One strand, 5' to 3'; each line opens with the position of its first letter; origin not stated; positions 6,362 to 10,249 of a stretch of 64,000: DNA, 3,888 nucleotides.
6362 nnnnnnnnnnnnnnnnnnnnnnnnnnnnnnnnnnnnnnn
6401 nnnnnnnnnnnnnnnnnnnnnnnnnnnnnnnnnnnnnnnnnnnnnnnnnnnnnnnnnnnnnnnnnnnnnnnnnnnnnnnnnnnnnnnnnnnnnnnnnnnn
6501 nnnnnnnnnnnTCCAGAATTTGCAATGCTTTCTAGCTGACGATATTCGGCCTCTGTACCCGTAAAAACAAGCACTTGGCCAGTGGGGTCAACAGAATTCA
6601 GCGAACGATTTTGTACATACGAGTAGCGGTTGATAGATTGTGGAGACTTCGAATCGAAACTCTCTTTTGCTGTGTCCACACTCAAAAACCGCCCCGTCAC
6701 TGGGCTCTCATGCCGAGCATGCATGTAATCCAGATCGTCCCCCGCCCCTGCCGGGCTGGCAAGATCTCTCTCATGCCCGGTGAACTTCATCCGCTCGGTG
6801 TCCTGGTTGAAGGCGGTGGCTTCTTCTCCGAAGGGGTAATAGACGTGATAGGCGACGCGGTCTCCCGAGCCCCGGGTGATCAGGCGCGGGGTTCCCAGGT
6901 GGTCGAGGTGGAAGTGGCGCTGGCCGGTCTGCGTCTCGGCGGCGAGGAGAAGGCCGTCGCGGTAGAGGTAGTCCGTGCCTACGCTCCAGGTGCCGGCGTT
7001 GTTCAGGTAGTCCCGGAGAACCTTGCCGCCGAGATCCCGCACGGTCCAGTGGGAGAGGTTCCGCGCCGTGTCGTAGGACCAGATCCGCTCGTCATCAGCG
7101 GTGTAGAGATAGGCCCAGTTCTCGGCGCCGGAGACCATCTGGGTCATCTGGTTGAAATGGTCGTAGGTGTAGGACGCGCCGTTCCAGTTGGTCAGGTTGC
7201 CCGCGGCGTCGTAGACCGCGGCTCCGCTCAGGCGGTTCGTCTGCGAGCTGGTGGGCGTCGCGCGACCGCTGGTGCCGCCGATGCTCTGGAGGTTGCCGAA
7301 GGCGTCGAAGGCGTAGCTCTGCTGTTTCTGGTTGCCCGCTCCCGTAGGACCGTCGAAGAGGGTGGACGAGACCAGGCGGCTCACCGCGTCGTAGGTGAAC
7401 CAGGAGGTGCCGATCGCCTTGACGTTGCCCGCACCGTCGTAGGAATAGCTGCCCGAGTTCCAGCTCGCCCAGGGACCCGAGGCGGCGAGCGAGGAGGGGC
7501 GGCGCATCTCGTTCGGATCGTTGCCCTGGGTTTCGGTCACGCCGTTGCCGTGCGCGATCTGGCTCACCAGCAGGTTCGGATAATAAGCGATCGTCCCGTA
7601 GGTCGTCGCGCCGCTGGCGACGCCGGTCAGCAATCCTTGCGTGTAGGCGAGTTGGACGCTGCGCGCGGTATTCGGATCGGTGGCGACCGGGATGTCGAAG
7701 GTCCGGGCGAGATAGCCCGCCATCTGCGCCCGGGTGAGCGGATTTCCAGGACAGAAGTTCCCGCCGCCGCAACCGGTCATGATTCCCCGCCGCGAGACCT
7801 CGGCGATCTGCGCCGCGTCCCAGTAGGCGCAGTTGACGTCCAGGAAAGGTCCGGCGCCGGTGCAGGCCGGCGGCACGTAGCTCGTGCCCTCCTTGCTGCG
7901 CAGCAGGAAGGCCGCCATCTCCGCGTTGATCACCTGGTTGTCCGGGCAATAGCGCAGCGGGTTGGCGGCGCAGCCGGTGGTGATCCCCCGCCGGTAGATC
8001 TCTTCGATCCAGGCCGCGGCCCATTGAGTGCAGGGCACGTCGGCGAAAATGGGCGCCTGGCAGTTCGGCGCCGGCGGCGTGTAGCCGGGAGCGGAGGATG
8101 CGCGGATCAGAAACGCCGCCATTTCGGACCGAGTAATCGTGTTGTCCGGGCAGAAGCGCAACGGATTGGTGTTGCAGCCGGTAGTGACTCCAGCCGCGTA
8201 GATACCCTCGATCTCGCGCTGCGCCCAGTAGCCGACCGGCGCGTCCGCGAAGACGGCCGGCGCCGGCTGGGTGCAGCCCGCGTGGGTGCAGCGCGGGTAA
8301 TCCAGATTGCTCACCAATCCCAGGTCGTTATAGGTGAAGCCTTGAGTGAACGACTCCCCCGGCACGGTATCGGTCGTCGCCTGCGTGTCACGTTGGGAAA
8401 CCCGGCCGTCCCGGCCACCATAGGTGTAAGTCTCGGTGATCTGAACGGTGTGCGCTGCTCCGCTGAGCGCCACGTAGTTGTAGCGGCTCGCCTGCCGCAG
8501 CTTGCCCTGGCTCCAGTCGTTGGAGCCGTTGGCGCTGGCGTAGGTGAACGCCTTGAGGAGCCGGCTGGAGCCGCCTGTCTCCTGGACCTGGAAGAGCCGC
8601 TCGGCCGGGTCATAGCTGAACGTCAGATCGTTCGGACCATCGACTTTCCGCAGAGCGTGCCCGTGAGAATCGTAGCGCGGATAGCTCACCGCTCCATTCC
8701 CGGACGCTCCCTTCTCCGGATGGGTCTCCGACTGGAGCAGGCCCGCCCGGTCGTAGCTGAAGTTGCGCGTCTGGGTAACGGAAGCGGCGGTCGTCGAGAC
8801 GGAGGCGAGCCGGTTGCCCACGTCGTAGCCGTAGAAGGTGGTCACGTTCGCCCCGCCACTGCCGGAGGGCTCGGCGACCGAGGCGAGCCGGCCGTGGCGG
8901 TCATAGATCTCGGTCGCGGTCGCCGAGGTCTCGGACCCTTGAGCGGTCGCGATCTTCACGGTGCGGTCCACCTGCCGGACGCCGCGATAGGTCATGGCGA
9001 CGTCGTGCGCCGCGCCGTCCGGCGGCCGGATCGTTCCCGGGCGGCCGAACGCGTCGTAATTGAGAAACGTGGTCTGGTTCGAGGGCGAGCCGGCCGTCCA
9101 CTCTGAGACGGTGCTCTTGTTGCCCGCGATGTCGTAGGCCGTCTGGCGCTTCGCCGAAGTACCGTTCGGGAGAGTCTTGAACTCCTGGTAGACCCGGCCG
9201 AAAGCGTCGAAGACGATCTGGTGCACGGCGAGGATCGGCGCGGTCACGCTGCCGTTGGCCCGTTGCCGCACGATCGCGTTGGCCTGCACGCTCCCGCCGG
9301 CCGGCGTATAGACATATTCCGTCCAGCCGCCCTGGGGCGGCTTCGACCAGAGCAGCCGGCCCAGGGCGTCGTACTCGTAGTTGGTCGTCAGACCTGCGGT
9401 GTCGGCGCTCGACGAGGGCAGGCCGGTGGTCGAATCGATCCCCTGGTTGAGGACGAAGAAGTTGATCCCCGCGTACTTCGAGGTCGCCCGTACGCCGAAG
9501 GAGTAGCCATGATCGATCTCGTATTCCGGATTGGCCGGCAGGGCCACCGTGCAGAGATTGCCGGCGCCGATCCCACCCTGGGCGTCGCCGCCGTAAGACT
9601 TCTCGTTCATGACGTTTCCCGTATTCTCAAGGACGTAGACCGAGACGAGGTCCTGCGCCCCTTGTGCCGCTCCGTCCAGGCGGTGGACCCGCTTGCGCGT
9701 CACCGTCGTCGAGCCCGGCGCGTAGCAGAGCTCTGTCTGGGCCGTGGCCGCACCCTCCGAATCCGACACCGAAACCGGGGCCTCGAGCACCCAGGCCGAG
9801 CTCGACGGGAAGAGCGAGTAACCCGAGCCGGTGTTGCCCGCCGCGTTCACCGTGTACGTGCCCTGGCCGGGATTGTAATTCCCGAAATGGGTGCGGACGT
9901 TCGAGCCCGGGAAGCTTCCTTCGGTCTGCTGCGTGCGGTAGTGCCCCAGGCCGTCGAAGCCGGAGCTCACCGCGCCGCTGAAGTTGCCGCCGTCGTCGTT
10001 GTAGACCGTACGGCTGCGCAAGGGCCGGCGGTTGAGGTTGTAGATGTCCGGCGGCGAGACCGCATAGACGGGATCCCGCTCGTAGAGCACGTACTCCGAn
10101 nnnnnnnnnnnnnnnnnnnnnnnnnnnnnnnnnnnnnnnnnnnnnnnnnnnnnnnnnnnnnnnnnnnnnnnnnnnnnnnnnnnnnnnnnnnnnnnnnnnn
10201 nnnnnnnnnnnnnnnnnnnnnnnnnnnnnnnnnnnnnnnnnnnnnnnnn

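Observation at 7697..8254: Three SLH (S-layer homology)-like domains embedded in the middle of an Rhs/YD-repeat toxin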

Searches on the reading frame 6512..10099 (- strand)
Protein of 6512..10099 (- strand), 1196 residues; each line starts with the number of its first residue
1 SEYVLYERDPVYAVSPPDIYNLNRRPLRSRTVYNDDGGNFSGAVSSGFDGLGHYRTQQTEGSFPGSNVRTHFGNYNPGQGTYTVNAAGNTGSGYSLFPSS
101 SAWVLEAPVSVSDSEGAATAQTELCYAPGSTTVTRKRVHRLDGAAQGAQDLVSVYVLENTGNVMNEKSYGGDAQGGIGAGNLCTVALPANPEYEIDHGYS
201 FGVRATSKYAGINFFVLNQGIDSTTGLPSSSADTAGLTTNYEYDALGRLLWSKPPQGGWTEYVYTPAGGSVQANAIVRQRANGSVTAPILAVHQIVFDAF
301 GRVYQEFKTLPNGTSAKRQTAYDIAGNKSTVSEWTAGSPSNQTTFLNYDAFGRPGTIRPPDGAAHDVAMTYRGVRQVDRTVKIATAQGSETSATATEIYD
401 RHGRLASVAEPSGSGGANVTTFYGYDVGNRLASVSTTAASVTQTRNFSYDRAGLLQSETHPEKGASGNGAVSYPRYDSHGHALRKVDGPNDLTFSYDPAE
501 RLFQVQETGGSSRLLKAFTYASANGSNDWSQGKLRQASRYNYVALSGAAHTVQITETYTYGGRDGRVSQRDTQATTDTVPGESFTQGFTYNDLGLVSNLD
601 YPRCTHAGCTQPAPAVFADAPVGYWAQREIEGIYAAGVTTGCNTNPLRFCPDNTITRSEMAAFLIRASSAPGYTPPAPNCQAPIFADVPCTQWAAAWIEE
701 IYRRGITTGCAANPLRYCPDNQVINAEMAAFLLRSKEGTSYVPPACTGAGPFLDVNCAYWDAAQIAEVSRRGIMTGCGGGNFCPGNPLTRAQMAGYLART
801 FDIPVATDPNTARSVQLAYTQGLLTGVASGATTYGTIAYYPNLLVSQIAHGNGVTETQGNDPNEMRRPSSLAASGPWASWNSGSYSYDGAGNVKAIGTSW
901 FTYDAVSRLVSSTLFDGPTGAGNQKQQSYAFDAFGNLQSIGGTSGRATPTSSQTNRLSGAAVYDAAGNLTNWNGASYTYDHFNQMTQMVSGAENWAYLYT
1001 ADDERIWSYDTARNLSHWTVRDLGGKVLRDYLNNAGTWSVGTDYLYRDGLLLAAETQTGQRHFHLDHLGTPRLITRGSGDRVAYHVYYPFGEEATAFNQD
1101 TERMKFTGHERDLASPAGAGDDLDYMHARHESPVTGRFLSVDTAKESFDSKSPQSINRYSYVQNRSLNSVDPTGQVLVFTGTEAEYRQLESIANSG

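Call 43: predict_structure(alignment_id=A2)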
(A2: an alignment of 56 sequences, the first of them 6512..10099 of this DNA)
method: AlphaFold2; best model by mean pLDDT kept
length: 1196 residues; sequences in the alignment: 56
mean_pLDDT: 82.7   pTM: 0.78
mean pLDDT of the five models: 82.7, 82.2, 80.0, 79.1, 78.3
residues with pLDDT >= 90: 610; 70-90: 390; 50-70: 82; < 50: 114
segments of 3 or more residues with pLDDT < 50: 89-94, 1065-1070, 1091-1181, 1193-1196
pLDDT, mean of each block of 10 residues (from residue 1): 71 53 73 87 81 81 88 75 51 53 76 91 89 92 89 92 94 90 91 95 93 95 92 95 93 95 92 95 93 94 94 94 93 93 93 94 95 90 93 94 92 90 91 93 94 93 88 95 94 96 92 95 94 97 89 97 95 95 95 94 88 84 90 90 90 94 91 84 87 92 89 91 94 87 80 89 89 86 94 92 86 92 91 88 90 86 90 77 89 88 89 71 80 83 66 84 90 87 89 89 90 89 87 88 78 75 53 71 59 37 35 44 33 23 25 29 25 31 53 43
secondary structure, 60 per line:
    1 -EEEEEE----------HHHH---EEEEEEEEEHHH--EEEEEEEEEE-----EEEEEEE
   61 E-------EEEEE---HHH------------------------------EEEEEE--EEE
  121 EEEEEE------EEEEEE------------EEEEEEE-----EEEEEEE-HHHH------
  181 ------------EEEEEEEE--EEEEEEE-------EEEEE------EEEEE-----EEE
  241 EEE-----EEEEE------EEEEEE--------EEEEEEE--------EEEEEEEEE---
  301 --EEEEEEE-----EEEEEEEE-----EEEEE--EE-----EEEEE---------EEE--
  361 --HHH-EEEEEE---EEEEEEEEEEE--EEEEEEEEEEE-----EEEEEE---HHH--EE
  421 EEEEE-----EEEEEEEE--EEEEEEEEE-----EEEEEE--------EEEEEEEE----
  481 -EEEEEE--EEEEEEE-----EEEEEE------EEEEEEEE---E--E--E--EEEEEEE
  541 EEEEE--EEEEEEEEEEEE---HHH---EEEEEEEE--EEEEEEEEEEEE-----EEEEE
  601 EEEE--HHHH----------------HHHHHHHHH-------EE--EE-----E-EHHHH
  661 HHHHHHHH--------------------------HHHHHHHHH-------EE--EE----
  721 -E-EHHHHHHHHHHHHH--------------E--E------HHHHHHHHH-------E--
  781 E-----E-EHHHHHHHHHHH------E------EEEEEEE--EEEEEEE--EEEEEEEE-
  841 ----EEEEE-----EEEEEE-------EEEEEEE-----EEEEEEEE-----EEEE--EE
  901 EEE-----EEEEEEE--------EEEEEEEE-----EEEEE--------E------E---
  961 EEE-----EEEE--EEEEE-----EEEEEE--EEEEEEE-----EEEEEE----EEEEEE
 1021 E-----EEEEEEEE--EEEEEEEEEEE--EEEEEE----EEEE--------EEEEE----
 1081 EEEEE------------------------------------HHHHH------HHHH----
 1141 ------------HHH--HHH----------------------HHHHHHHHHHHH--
elements in order (helices of 4 or more, strands of 3 or more residues): E2-7 H18-21 E25-33 E39-48 E54-61 E69-73 E110-115 E118-126 E133-138 E151-157 E163-169 H171-174 E193-200 E203-209 E217-221 E228-232 E238-243 E249-253 E260-265 E274-280 E289-297 E303-309 E315-322 E328-332 E342-346 E356-358 E367-372 E376-386 E389-399 E405-410 E419-425 E431-438 E441-449 E455-460 E469-476 E482-487 E490-496 E502-507 E514-521 E534-545 E548-559 E569-576 E579-590 E596-604 H607-610 H627-635 H657-668 H695-703 H725-737 H762-770 H790-800 E814-820 E823-829 E832-839 E845-849 E855-860 E868-874 E880-887 E893-896 E899-903 E909-915 E924-931 E937-941 E961-963 E969-972 E975-979 E985-990 E993-999 E1005-1010 E1015-1021 E1027-1034 E1037-1047 E1050-1055 E1060-1063 E1072-1076 E1081-1085 H1122-1126 H1133-1136 H1183-1194

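Call 48: fold_search(model_id=the predicted structure, library=pdb)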
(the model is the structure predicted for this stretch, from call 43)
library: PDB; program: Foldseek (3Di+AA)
matches with E <= 10: 826; with E <= 0.001: 80
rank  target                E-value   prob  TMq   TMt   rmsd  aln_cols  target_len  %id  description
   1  8qja_B                6.6e-29  1.00  0.21  0.24  26.7      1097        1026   13  T6SS-linked Rhs repeat protein - Advenella mimigardefordensis VgrG-Rhs core (released 2024-09-25)
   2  8qja_D                2.3e-28  1.00  0.23  0.26  26.2      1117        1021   14  T6SS-linked Rhs repeat protein - Advenella mimigardefordensis VgrG-Rhs core (released 2024-09-25)
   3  8uy4_A                6.9e-28  1.00  0.35  0.32  17.1      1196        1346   12  Acinetobacter baumannii Tse15 Rhs effector (released 2024-10-09)
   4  8qja_C                8.0e-28  1.00  0.21  0.25  25.6      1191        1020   12  T6SS-linked Rhs repeat protein - Advenella mimigardefordensis VgrG-Rhs core (released 2024-09-25)
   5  8uxt                  1.7e-27  1.00  0.32  0.28  19.6      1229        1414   11  Acinetobacter baumannii Tse15 Rhs effector, toxin cleavage mutant (D1369N, D1391N) (released 2024-10-09)
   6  8qja_A                3.8e-27  1.00  0.21  0.24  20.8      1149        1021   14  T6SS-linked Rhs repeat protein - Advenella mimigardefordensis VgrG-Rhs core (released 2024-09-25)
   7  8cp6_B                7.3e-27  1.00  0.33  0.36  24.5      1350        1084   11  Type six secretion system exported effector 5 (Tse5) (released 2023-12-06)
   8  7q97_A                4.2e-26  1.00  0.17  0.19  26.4      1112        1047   12  Structure of the bacterial type VI secretion system effector RhsA. (released 2021-12-22)
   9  9ifo_A                6.9e-26  1.00  0.25  0.22  16.6      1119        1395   14  Structure of Teneurin-Like Protein (TLP) (released 2026-03-11)
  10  8qjd_B                2.9e-25  1.00  0.24  0.27  19.8      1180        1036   14  T6SS-linked Rhs repeat protein - Salmonella bongori Rhs-core domain (released 2024-09-25)
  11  8qjc                  5.6e-25  1.00  0.21  0.23  25.6      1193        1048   12  T6SS-linked Rhs repeat protein - Salmonella bongori Rhs-core domain with toxin domain (released 2024-09-25)
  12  7pq5                  6.8e-25  1.00  0.21  0.24  21.5      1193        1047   12  Photorhabdus laumondii T6SS-associated Rhs protein carrying the Tre23 toxin domain (released 2021-12-01)
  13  8qjb_A                1.9e-24  1.00  0.23  0.26  22.1      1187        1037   12  T6SS-linked Rhs repeat protein - Salmonella bongori Rhs-core domain extended N-terminus (released 2024-09-25)
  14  7ban_A                6.5e-23  1.00  0.21  0.14  22.6      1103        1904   12  human Teneurin4 Mut C2 (released 2022-01-12)
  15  6suq                  1.8e-22  1.00  0.51  0.30  11.8      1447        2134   10  Crystal Structure of TcdB2-TccC3-TEV (released 2019-12-04)
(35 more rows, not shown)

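Call 54: find_related_loci(query=A2, collection=genome_contigs, flank=8000)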
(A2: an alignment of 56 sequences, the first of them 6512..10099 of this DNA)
Query A2 (1196 aa) in genome_contigs; peptide patterns used: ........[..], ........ (x = any residue, [..] = any of these).
510 stretches matched a pattern; 451 encode a relative of the query (tblastn E <= 1e-3); the best 80 are kept; 77 distinct loci.
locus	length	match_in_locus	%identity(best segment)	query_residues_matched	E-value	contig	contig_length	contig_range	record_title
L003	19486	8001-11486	67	1-1174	0e+0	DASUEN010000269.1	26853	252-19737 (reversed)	MAG TPA_asm: Thermoanaerobaculia bacterium isolate SMAG_U1354 k141_1332182, whole genome shotgun sequence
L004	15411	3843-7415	67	1-1175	0e+0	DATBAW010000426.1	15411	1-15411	MAG TPA_asm: Thermoanaerobaculia bacterium isolate SMAG_U5742 k141_2837813, whole genome shotgun sequence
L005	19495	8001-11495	64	1-1177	0e+0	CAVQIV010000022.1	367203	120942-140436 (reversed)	MAG: Thermoanaerobaculaceae bacterium isolate MFD10043.bin.2.76 genome assembly, contig: contig_8787, whole genome shotg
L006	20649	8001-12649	63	1-1194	0e+0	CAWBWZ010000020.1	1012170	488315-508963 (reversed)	MAG: uncultured Acidobacteriota bacterium isolate MFD07386.bin.2.49 genome assembly, contig: contig_9591, whole genome s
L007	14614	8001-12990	61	1-1185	0e+0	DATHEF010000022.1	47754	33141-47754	MAG TPA_asm: Thermoanaerobaculia bacterium isolate SMAG_U12414 k141_596534, whole genome shotgun sequence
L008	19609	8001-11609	62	1-1194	0e+0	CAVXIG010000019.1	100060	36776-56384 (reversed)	MAG: uncultured Acidobacteriota bacterium isolate MFD02581.bin.2.147 genome assembly, contig: contig_32493, whole genome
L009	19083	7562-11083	59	1-1175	0e+0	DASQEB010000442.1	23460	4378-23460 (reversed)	MAG TPA_asm: Thermoanaerobaculia bacterium isolate SMAG_U11742 k141_1093408, whole genome shotgun sequence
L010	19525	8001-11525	51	3-1175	0e+0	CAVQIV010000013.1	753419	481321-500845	MAG: Thermoanaerobaculaceae bacterium isolate MFD10043.bin.2.76 genome assembly, contig: contig_3561, whole genome shotg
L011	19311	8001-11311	70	1-1177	0e+0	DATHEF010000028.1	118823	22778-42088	MAG TPA_asm: Thermoanaerobaculia bacterium isolate SMAG_U12414 k141_207964, whole genome shotgun sequence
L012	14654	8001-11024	65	1-1175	0e+0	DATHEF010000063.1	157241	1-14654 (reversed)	MAG TPA_asm: Thermoanaerobaculia bacterium isolate SMAG_U12414 k141_926378, whole genome shotgun sequence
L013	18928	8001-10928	63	1-1177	0e+0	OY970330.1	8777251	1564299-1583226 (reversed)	MAG: Thermoanaerobaculaceae bacterium isolate MFD05537.bin.c.1 genome assembly, chromosome: 1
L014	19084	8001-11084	64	1-1194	0e+0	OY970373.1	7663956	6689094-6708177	MAG: uncultured Acidobacteriota bacterium isolate MFD09368.bin.c.1 genome assembly, chromosome: 1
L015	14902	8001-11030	63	1-1175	0e+0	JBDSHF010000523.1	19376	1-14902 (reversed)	MAG: Thermoanaerobaculia bacterium isolate cluster1_bin.27 k127_6443210, whole genome shotgun sequence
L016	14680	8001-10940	63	1-1181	0e+0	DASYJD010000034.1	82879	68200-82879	MAG TPA_asm: Thermoanaerobaculia bacterium isolate SMAG_U4286 k141_203084, whole genome shotgun sequence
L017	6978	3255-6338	63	1-1194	0e+0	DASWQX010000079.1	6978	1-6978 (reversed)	MAG TPA_asm: Thermoanaerobaculia bacterium isolate SMAG_U3506 k141_1427807, whole genome shotgun sequence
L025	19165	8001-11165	49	1-1196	3e-160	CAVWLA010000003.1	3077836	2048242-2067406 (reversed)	MAG: uncultured Acidobacteriota bacterium isolate MFD09368.bin.1.23 genome assembly, contig: contig_7173, whole genome s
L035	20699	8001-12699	45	1-1196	5e-145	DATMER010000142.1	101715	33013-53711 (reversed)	MAG TPA_asm: Thermoanaerobaculia bacterium isolate SMAG_U13441 k141_5735810, whole genome shotgun sequence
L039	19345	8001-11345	46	1-1196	3e-141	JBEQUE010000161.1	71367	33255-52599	MAG: Acidobacteriota bacterium isolate MAG_Dt_02 k247_955724, whole genome shotgun sequence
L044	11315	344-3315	59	1-1196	6e-135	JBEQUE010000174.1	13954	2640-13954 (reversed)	MAG: Acidobacteriota bacterium isolate MAG_Dt_02 k247_516517, whole genome shotgun sequence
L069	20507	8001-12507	39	22-1196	7e-121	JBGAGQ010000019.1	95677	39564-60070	MAG: Thermoanaerobaculia bacterium isolate MAG_MBR_H125.76 MBRH125-76_opera_contig_1063, whole genome shotgun sequence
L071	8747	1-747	77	879-1129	1e-118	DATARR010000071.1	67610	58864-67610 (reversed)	MAG TPA_asm: Thermoanaerobaculia bacterium isolate SMAG_U5499 k141_3623440, whole genome shotgun sequence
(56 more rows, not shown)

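Call 69: search_protein_families(library=pfam, proteins=[L071:4226-5488:+, L071:5543-7297:-, L071:7419-8735:-, L071:2729-4213:+, L071:1116-2342:-, L071:781-1290:+], max_evalue=0.001)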
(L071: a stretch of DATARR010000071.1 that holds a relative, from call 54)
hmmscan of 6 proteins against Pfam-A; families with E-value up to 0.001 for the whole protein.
L071:4226-5488:+ (420 aa): 1 family
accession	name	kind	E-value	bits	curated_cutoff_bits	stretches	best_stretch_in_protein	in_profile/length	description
PF00395.25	SLH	-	8e-16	58.2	20.8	2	296-340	2-44/44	S-layer homology domain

L071:5543-7297:- (584 aa): 2 families
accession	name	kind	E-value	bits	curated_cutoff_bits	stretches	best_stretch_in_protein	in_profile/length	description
PF07995.17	GSDH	-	2.3e-39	136.1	25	1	48-388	3-322/332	Glucose / Sorbosone dehydrogenase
PF00395.25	SLH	-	1.2e-23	83.2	20.8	3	530-572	2-44/44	S-layer homology domain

L071:7419-8735:- (438 aa): 1 family
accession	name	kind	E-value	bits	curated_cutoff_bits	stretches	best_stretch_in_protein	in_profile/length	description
PF00395.25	SLH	-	2.5e-18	66.2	20.8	2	318-360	2-44/44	S-layer homology domain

L071:2729-4213:+ (494 aa): 5 families
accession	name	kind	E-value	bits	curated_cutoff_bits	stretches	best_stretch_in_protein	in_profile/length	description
PF13688.12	Reprolysin_5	-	9.6e-17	62.3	27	1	215-427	6-189/196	Metallo-peptidase family M12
PF13582.12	Reprolysin_3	-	5.7e-14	53.1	22.4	1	237-380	3-123/123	Metallo-peptidase family M12B Reprolysin-like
PF13574.12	Reprolysin_2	-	1.6e-07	31.8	27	1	234-390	4-147/195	Metallo-peptidase family M12B Reprolysin-like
PF13583.11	Reprolysin_4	-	3.7e-07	30.4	22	1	213-430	4-181/203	Metallo-peptidase family M12B Reprolysin-like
PF01421.25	Reprolysin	-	0.00034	21.1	20.8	1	223-327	12-119/200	Reprolysin (M12B) family zinc metalloprotease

L071:1116-2342:- (408 aa): 0 families

L071:781-1290:+ (169 aa): 0 families

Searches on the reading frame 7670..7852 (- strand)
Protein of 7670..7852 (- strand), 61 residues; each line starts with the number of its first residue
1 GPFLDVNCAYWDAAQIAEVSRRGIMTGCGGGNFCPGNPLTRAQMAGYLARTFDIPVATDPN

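Call 7: search_protein_families(library=pfam, proteins=[window:7670-7852:-], max_evalue=10)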
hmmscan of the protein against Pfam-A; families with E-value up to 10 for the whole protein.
seq(61 aa): 1 family
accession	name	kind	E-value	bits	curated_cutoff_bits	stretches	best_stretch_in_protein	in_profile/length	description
PF00395.25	SLH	-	1.3e-07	31.9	20.8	1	3-45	2-44/44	S-layer homology domain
